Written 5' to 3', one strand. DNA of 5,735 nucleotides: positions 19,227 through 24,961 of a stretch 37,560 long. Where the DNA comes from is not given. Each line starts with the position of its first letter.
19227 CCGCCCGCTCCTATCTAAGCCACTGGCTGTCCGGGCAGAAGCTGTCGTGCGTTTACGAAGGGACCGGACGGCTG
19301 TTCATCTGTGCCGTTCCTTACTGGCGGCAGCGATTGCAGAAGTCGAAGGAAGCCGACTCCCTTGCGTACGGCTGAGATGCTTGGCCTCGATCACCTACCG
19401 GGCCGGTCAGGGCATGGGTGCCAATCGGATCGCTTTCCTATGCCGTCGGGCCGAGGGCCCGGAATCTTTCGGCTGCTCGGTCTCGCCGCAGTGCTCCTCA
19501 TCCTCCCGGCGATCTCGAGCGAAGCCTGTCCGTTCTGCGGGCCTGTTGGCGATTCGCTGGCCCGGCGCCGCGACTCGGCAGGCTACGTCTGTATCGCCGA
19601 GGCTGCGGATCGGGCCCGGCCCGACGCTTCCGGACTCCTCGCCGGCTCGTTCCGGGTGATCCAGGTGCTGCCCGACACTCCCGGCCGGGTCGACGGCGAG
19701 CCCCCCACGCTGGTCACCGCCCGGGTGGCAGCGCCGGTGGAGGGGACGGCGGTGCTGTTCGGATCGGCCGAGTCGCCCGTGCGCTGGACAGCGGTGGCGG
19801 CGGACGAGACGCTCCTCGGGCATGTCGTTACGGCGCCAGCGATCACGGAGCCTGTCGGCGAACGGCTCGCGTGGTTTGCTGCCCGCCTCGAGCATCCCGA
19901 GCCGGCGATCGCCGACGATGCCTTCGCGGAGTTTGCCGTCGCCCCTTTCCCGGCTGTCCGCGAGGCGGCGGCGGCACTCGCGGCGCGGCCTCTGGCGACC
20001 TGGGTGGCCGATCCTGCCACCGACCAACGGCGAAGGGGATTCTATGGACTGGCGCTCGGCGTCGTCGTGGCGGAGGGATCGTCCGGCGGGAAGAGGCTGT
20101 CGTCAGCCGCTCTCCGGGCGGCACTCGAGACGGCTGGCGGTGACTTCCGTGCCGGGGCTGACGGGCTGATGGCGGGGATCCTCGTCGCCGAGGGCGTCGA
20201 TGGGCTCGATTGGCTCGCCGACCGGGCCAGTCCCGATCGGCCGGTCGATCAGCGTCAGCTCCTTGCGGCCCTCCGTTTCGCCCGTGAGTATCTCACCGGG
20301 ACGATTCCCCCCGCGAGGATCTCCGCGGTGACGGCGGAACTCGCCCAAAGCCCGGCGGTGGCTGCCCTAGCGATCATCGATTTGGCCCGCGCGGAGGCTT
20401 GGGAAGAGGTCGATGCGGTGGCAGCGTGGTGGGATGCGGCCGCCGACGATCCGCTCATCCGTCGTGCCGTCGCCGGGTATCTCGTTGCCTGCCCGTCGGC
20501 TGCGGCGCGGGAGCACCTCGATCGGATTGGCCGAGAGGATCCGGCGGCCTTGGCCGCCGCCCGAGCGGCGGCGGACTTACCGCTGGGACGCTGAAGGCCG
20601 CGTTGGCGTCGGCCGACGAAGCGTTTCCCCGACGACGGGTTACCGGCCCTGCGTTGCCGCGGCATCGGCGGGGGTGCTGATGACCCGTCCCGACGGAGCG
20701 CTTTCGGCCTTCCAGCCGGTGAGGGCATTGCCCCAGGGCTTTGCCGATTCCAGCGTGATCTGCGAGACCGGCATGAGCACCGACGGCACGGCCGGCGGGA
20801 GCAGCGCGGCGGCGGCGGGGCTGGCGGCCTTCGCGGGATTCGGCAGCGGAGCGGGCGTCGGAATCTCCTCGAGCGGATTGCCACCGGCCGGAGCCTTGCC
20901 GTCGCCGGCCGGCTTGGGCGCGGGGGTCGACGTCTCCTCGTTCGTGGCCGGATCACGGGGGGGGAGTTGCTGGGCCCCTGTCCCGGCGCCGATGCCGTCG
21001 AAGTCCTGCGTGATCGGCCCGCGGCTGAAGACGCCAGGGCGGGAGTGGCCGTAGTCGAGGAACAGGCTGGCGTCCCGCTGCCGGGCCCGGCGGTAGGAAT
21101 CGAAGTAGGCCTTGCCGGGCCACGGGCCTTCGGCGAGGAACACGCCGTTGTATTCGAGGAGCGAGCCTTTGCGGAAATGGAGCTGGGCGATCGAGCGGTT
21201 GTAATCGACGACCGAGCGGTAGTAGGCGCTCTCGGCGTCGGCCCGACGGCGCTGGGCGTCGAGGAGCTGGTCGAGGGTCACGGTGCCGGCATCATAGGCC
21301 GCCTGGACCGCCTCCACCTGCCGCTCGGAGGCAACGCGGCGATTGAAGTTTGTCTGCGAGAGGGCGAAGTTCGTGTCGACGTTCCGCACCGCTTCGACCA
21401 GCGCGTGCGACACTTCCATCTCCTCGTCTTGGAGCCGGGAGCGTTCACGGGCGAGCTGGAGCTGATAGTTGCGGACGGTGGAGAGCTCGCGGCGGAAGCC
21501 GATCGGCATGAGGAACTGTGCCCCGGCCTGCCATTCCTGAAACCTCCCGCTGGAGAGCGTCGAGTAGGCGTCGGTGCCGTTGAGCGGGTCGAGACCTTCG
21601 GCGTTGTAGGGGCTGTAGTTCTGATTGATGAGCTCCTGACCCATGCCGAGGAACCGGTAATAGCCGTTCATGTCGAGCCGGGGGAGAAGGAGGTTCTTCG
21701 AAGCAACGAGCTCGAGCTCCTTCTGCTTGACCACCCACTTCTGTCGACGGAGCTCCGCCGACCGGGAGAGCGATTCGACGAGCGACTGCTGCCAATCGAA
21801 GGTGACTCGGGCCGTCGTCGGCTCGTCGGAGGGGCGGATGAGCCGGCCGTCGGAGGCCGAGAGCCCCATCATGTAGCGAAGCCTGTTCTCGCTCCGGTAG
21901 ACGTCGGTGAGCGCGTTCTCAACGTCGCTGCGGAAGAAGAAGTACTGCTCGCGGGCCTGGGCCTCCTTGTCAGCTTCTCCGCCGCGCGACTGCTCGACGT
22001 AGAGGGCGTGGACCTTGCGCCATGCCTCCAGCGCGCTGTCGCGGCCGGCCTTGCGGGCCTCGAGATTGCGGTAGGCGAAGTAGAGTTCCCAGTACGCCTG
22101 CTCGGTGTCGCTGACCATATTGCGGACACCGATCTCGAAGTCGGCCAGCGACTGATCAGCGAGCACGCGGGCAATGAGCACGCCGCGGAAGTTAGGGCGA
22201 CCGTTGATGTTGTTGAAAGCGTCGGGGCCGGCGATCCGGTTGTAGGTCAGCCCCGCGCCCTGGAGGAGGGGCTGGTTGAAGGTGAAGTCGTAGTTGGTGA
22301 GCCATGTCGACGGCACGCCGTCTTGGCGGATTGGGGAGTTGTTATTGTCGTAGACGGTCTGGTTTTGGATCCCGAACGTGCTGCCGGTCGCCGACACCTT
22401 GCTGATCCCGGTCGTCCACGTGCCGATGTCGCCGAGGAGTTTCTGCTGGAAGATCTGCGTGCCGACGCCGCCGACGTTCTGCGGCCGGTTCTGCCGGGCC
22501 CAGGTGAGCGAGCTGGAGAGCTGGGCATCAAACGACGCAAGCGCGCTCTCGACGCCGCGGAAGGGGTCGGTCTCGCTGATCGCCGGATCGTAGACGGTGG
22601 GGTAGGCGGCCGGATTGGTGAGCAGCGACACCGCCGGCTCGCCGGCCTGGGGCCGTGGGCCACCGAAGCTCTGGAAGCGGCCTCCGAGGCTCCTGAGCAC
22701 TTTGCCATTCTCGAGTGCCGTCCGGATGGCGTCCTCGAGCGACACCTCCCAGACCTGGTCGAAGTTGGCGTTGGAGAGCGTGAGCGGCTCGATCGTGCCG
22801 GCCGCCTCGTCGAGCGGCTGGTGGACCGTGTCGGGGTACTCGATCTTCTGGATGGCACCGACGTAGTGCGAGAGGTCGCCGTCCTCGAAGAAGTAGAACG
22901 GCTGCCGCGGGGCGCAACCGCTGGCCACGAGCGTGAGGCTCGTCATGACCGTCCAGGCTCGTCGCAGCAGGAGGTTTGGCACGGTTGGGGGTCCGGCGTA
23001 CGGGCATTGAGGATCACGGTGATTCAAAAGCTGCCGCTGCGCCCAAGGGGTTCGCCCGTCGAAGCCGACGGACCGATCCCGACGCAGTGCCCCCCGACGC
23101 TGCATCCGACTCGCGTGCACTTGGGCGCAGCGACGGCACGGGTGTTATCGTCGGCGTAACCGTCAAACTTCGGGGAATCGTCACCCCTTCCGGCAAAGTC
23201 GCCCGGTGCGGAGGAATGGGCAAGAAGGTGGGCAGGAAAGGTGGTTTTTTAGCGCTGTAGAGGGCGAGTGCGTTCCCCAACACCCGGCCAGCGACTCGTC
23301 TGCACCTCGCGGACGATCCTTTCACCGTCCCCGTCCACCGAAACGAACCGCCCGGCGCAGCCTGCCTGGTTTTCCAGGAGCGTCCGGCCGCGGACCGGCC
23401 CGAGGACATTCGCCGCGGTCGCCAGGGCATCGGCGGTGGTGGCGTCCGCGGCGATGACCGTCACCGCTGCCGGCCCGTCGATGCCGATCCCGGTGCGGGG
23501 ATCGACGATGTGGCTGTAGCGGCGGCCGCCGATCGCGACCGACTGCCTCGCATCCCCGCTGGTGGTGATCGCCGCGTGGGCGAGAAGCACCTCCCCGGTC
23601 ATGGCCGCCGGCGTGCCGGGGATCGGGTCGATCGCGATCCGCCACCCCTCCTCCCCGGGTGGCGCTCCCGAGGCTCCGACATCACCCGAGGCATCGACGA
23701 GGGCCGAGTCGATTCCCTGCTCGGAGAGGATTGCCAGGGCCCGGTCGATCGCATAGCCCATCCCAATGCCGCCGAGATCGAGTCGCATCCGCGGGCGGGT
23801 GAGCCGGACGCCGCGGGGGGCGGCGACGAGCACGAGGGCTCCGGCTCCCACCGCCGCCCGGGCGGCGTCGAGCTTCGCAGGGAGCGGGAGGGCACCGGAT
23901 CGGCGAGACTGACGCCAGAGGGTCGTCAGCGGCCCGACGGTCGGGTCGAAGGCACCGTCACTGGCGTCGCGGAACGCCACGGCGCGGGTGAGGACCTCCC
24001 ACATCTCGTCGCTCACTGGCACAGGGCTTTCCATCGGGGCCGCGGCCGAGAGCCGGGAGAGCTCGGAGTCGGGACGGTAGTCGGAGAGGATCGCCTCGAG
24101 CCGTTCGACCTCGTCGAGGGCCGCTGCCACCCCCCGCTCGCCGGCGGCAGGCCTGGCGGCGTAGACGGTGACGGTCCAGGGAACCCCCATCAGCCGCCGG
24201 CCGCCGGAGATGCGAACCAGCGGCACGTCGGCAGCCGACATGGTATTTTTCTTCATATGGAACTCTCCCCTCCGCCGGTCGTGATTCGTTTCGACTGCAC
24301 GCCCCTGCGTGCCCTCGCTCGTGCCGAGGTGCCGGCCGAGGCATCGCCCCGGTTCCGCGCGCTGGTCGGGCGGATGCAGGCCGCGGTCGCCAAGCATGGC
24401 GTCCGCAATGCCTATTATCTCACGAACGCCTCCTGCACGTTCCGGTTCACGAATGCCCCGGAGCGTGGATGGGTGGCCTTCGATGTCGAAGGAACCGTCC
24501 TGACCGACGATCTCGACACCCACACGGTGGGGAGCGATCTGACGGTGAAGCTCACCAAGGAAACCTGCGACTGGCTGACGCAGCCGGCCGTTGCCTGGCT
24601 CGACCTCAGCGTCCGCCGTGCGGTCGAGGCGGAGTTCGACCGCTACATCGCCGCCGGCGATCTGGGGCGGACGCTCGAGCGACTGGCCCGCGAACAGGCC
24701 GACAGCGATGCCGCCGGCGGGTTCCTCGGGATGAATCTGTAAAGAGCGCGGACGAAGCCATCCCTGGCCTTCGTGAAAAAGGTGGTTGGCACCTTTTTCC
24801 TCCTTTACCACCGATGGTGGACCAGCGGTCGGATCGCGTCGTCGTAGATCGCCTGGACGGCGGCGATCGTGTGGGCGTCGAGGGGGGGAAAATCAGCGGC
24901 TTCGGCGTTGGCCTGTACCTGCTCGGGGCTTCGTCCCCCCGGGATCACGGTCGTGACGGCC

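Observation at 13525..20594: Two diverged paralogs whose predicted mature N-terminus begins with CPFC, encoded 4 kb apart in the same gene array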

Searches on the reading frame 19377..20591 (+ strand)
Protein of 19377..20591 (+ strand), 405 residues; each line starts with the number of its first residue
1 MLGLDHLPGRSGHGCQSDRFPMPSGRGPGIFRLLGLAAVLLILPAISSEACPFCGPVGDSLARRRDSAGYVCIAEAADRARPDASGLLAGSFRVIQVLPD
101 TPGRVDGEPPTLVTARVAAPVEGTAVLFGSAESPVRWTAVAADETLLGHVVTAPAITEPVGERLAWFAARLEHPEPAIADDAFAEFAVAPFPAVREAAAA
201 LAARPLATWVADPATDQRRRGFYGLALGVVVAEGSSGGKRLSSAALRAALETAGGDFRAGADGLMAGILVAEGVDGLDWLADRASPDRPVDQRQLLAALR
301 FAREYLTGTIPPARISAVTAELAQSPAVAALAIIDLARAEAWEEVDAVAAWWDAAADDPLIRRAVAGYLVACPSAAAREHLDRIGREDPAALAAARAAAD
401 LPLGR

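Call 6: search_protein_families(library=pfam, proteins=[window:19377-20591:+], max_evalue=0.01)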
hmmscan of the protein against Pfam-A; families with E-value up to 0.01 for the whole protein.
window:19377-20591:+ (405 aa): 0 families

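Call 7: search_protein_families(library=ncbifam, proteins=[window:19377-20591:+], max_evalue=0.01)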
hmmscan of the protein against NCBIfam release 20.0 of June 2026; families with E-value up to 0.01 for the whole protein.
window:19377-20591:+ (405 aa): 0 families

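Call 9: find_homologous_proteins(query=window:19377-20591:+, max_evalue=0.001)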
Query window:19377-20591:+ (405 aa): 472 proteins with E <= 0.001 among 8000 candidates; the best 120 are listed.
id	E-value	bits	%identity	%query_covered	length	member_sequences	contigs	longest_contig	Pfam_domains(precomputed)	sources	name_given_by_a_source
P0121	1.1e-233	794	93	100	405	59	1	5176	-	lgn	-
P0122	5.2e-229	778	91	100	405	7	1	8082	-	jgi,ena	jgi:hypothetical protein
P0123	8.8e-226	768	96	95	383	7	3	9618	-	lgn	-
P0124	7.4e-217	738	92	95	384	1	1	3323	-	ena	-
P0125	9.5e-217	738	92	95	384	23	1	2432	-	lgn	-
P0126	9.7e-217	738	86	100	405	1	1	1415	-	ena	-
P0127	2.4e-216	737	92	95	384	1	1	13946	-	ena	-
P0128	1.4e-213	728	91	94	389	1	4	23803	-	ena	-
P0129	4.3e-211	719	91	94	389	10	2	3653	-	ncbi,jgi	jgi:hypothetical protein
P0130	1.9e-209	714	87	95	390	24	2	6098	-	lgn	-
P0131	1.8e-208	711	89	95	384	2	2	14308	-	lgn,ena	-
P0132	7.4e-202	689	90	90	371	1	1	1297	-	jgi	jgi:hypothetical protein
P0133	1.0e-199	682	86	97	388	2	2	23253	-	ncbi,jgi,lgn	jgi:hypothetical protein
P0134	1.9e-198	678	84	96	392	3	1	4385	-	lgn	-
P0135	3.1e-195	667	85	95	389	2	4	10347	-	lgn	-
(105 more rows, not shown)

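Call 52: search_protein_families(library=pfam, alignment_id=A3, max_evalue=1)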
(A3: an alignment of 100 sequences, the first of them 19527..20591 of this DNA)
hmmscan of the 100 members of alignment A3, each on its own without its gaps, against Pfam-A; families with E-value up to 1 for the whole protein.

A. member 1, window:19527-20591:+ (355 aa): 0 families

B. families by the number of members that match (of 100 scanned): 51 families (the first 25 are shown)
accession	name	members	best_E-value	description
PF13646.12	HEAT_2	68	1.5e-09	HEAT repeats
PF04844.18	Ovate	4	0.023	Transcriptional repressor, ovate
PF00462.30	Glutaredoxin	3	0.017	Glutaredoxin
PF08278.16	DnaG_DnaB_bind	2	0.0019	DNA primase DnaG DnaB-binding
PF22109.2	Zn_ribbon_tTFIIB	2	0.042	Transcription factor IIB, zinc ribbon, Trypanosome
PF18360.6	hnRNP_Q_AcD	2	0.12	Heterogeneous nuclear ribonucleoprotein Q acidic domain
PF08534.16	Redoxin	2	0.16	Redoxin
PF19779.4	DUF6264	1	0.0025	Family of unknown function (DUF6264)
PF06213.17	CobT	1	0.0038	Cobalamin biosynthesis protein CobT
PF10571.15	UPF0547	1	0.011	Uncharacterised protein family UPF0547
PF12760.12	Zn_ribbon_IS1595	1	0.018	Transposase zinc-ribbon domain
PF03799.20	FtsQ_DivIB_C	1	0.034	Cell division protein FtsQ/DivIB, C-terminal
PF20824.2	Cmr2_hel_dom2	1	0.036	CRISPR RNA silencing complex Cmr2 subunit, second helical domain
PF11710.14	Git3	1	0.039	G protein-coupled glucose receptor regulating Gpa2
PF09376.16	NurA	1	0.046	NurA domain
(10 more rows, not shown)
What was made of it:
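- On HEAT_2 repeat proteins: 68 of 100 members hit HEAT_2, best E 1.5e-9 (call 52).
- A few members give faint Glutaredoxin or Redoxin Pfam hits (3 and 2 of 100, call 52).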

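Call 54: predict_structure(alignment_id=A3)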
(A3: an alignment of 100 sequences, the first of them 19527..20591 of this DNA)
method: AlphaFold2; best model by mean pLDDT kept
length: 355 residues; sequences in the alignment: 100
mean_pLDDT: 95.1   pTM: 0.91
mean pLDDT of the five models: 95.1, 94.8, 94.7, 94.5, 94.5
residues with pLDDT >= 90: 323; 70-90: 25; 50-70: 5; < 50: 2
segments of 3 or more residues with pLDDT < 50: none
pLDDT, mean of each block of 10 residues (from residue 1): 88 97 98 97 95 93 98 98 97 98 97 97 97 97 96 95 93 97 78 95 83 97 98 95 97 97 98 98 98 98 97 98 98 98 95 59
secondary structure, 60 per line:
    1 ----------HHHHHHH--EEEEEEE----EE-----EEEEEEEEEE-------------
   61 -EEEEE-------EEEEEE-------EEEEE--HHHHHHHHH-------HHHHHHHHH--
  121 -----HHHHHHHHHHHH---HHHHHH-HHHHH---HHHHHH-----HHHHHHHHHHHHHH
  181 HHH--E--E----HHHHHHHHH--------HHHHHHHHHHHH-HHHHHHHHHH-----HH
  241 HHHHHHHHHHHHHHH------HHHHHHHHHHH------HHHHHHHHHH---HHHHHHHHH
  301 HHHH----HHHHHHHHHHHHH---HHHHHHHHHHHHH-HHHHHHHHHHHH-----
elements in order: H11-17 E20-26 E38-47 E62-66 E74-79 E87-91 H94-102 H110-118 H126-137 H141-146 H148-152 H156-161 H167-183 H194-202 H211-222 H224-233 H239-255 H262-272 H279-288 H292-304 H309-321 H325-337 H339-350
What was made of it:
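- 19377..20594 (+): Protein B, the short soluble CPFC-OB-HEAT paralog (405 aa from ATG 19377; more likely 384 aa from ATG 19440). The AlphaFold model of the mature form has pLDDT 95.1 and pTM 0.91 (call 54).
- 19527..19538 (+): CPFC motif of B, the predicted mature N-terminus. The N-terminal ten residues have pLDDT 88 in the mature model (call 54).
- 19557..19799 (+): OB-type beta-barrel of B (mature aa 11-91). Helix 11-17 followed by five strands (call 54).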

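Call 56: fold_search(model_id=the predicted structure, library=pdb)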
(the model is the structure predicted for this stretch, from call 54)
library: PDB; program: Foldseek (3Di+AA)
matches with E <= 10: 929; with E <= 0.001: 0
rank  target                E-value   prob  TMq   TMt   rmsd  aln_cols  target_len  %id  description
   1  4hxt                  2.4e-02  0.97  0.26  0.33  10.3       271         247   14  Crystal Structure of Engineered Protein. Northeast Structural Genomics Consortium Target OR329 (released 2012-11-21)
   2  6oiu_A                3.5e-02  0.75  0.28  0.15  15.9       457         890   12  X-ray crystal structure of the ectodomain of the Toxoplasma gondii ME49 Aminopeptidase N (TGME49_224350) (released 2020-09-30)
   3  4qpe                  4.0e-02  0.90  0.33  0.17  15.0       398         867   14  Crystal structure of Aminopeptidase N in complex with N-cyclohexyl-1,2-diaminoethylphosphonic acid (released 2014-09-24)
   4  6oiu_B                4.2e-02  0.63  0.25  0.13  16.9       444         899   13  X-ray crystal structure of the ectodomain of the Toxoplasma gondii ME49 Aminopeptidase N (TGME49_224350) (released 2020-09-30)
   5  6oiu_D                4.8e-02  0.66  0.26  0.13  16.3       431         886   12  X-ray crystal structure of the ectodomain of the Toxoplasma gondii ME49 Aminopeptidase N (TGME49_224350) (released 2020-09-30)
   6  6oiu_C                5.0e-02  0.60  0.25  0.13  16.2       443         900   12  X-ray crystal structure of the ectodomain of the Toxoplasma gondii ME49 Aminopeptidase N (TGME49_224350) (released 2020-09-30)
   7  4d4z_A                5.3e-02  0.98  0.25  0.31  13.1       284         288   15  STRUCTURE OF HUMAN DEOXYHYPUSINE HYDROXYLASE in complex with glycerol (released 2015-04-15)
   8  4d4z_B                5.3e-02  0.97  0.24  0.28  12.7       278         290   16  STRUCTURE OF HUMAN DEOXYHYPUSINE HYDROXYLASE in complex with glycerol (released 2015-04-15)
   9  4qhp                  5.5e-02  0.44  0.23  0.12  16.3       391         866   14  Crystal structure of Aminopeptidase N in complex with the phosphinic dipeptide analogue LL-(R,S)-hPheP[CH2]Phe(4-CH2NH2) (released 2014-09-24)
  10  5mfe_B                7.2e-02  0.97  0.32  0.37   9.4       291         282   14  Designed armadillo repeat protein YIIIM5AII in complex with (RR)4 peptide (released 2017-09-13)
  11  7p0h_A                8.7e-02  1.00  0.40  0.36   5.9       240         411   11  Crystal structure of Helicobacter pylori ComF fused to an artificial alphaREP crystallization helper(named B2) (released 2022-04-06)
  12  7onb_C                8.7e-02  0.97  0.34  0.18   7.9       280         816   12  Structure of the U2 5' module of the A3'-SSA complex (released 2021-08-04)
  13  4evt                  9.1e-02  0.80  0.24  0.19  12.5       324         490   12  Crystal Structure of Mouse Catenin beta-59 in 8.3M urea (released 2013-05-01)
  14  1jpw_A                9.1e-02  0.75  0.23  0.18  13.5       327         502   11  Crystal Structure of a Human Tcf-4 / beta-Catenin Complex (released 2001-12-05)
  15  1jpp_B                9.5e-02  0.90  0.26  0.20  11.9       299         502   12  The Structure of a beta-Catenin Binding Repeat from Adenomatous Polyposis Coli (APC) in Complex with beta-Catenin (released 2002-01-16)
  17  1jc7                  1.0e-01  1.00  0.20  0.47   5.0       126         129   16  The Laminin-Binding Domain of Agrin is Structurally Related to N-TIMP-1 (released 2001-08-08)
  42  3i70                  2.3e-01  0.99  0.20  0.48   4.5       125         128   14  Long-wavelength structure of NtA (released 2010-03-02)
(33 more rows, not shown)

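Call 66: find_homologous_proteins(query=A3, max_evalue=0.001)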
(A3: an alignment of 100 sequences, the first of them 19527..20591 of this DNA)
Query A3 (100 sequences) (355 aa, profile of the alignment): 469 proteins with E <= 0.001 among 8000 candidates; the best 120 are listed.
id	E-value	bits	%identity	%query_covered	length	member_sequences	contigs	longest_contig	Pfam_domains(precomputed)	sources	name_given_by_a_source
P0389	2.8e-143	497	38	97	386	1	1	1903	-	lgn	-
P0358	4.1e-137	476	24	100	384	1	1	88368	-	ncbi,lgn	-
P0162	3.5e-134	467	57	99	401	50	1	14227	-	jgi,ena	jgi:hypothetical protein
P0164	8.4e-134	465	58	99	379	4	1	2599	-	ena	-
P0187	9.2e-133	462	55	99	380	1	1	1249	-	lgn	-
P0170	1.1e-132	462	58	100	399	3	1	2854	-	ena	-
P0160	1.3e-132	461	58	99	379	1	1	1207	-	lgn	-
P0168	1.8e-132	461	57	99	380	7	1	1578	-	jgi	jgi:hypothetical protein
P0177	2.4e-132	461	56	99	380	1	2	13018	-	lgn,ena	-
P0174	2.6e-132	460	57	99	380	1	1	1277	-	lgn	-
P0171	4.3e-132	460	57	99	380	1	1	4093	-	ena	-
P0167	6.0e-132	459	57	99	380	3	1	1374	-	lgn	-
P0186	1.1e-131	458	56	99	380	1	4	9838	-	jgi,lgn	jgi:hypothetical protein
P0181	1.2e-131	458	56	99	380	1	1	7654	-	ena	-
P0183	1.4e-131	458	55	99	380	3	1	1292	-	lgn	-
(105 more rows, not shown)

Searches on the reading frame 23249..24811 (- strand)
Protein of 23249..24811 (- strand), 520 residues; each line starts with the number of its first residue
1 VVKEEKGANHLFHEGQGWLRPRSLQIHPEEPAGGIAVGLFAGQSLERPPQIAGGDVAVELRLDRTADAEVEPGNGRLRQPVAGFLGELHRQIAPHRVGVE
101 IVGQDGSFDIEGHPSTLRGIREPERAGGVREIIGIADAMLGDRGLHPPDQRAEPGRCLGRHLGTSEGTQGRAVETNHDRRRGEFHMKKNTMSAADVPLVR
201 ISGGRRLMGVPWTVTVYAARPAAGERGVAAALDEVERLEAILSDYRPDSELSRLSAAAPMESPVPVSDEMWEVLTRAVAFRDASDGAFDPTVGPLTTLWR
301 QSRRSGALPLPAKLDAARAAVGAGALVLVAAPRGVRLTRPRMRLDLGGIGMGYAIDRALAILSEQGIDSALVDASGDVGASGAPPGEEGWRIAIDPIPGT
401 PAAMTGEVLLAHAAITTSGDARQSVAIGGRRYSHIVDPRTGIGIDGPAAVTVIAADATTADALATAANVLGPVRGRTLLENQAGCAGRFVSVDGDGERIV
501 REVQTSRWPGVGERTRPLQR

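Call 33: search_protein_families(library=pfam, proteins=[window:23249-24811:-], max_evalue=0.001)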
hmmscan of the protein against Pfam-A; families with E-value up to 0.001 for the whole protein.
window:23249-24811:- (520 aa): 1 family
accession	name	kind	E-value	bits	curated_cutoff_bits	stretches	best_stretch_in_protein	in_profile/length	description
PF02424.20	ApbE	-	2.3e-73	247.5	25.6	1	208-484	1-260/266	ApbE family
